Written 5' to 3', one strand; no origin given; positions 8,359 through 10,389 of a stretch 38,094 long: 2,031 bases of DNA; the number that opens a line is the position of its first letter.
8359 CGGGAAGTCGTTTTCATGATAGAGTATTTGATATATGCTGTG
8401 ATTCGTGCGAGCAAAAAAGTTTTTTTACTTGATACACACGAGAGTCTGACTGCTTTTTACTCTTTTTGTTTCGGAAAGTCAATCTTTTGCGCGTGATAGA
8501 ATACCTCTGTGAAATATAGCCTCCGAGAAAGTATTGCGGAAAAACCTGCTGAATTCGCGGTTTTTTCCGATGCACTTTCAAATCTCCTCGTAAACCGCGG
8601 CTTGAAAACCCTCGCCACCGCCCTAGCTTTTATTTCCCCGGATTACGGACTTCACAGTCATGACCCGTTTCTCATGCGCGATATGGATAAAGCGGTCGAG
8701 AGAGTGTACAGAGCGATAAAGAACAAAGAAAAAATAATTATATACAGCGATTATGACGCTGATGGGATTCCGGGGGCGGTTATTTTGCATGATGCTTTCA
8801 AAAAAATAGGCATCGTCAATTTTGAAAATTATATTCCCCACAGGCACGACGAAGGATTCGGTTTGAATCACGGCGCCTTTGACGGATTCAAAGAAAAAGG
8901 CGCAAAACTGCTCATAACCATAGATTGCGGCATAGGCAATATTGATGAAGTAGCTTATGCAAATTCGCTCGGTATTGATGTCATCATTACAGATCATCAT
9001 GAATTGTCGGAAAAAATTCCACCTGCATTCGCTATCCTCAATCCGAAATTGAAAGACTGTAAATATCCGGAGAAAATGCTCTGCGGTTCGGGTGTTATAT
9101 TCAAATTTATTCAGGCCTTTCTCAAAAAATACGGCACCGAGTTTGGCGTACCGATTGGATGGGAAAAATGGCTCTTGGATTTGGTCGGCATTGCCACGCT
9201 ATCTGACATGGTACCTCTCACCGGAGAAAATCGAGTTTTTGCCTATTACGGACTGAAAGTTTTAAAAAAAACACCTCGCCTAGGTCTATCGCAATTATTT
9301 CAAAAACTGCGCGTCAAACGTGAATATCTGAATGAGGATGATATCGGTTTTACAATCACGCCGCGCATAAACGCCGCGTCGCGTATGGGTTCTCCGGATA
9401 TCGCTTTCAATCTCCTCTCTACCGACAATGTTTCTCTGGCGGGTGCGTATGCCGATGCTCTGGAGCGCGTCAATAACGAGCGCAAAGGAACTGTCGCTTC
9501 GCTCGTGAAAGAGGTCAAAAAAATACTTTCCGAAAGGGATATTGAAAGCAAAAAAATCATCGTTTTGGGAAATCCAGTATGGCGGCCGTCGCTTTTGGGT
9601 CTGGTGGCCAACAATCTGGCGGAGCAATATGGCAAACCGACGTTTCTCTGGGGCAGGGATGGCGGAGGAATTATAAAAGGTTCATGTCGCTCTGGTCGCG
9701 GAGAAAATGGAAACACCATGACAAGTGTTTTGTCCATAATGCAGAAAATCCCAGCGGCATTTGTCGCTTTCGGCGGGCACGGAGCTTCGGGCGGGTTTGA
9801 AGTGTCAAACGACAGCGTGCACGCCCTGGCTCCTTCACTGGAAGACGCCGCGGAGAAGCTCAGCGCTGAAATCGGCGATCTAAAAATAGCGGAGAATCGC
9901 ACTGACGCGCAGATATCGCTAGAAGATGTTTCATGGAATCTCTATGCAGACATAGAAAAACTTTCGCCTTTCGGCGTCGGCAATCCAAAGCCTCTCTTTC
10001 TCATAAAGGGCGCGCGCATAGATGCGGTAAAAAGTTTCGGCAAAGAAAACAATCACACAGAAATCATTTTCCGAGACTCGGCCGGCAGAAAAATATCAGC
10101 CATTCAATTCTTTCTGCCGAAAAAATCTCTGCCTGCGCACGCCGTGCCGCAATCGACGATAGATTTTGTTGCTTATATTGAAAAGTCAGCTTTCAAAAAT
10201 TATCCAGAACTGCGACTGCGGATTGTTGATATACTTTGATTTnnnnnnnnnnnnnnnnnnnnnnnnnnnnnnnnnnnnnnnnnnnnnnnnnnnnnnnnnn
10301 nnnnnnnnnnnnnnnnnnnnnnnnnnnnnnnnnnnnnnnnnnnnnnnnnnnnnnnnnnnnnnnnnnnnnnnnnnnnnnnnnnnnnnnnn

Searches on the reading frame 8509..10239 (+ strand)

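Call 5: search_protein_families(library=pfam, proteins=[window:8509-10239:+])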
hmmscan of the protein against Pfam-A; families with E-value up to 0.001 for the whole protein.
window:8509-10239:+ (576 aa): 3 families
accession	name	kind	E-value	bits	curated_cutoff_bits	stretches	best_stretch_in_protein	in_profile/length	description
PF01368.27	DHH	-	2.3e-24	86.5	28.1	1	75-209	1-107/125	DHH family, N-terminal domain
PF17768.7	RecJ_OB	-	1.9e-21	76.6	27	1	465-574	1-107/107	RecJ OB domain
PF02272.25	DHHA1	-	1.6e-05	25.7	25.9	1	349-452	3-97/102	DHHA1 domain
